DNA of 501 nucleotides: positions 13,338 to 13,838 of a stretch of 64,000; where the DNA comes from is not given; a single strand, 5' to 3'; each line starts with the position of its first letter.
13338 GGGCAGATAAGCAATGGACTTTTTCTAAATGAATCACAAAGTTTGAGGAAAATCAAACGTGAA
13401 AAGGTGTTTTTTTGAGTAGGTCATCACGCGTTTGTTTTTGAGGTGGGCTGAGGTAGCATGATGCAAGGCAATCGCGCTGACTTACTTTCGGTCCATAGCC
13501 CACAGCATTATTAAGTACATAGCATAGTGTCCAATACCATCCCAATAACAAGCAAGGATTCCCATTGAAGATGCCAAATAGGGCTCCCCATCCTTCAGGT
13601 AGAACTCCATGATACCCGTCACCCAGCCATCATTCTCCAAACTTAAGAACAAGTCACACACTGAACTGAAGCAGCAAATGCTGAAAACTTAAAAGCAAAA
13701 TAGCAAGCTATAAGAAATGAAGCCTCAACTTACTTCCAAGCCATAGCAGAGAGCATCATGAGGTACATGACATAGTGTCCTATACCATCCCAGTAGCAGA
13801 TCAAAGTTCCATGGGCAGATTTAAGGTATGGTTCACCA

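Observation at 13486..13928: Tandemly duplicated 195-nt exon pair in the TM6SF gene - candidate mutually exclusive exons in the first EXPERA domain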

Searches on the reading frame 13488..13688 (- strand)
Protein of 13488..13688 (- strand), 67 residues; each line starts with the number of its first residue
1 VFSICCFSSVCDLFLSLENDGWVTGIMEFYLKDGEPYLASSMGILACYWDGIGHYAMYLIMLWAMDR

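Call 5: search_protein_families(library=pfam, proteins=[window:13488-13679:-], max_evalue=1)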
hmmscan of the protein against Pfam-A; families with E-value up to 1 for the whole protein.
seq(64 aa): 0 families

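Call 70: find_related_loci(query=window:13488-13688:-, collection=metagenome_contigs, flank=4000)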
Query seq(67 aa) (67 aa) in metagenome_contigs; peptide patterns used: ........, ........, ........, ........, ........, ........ (x = any residue, [..] = any of these).
395 stretches matched a pattern, but none encodes a relative of the query by tblastn (E <= 1e-3).
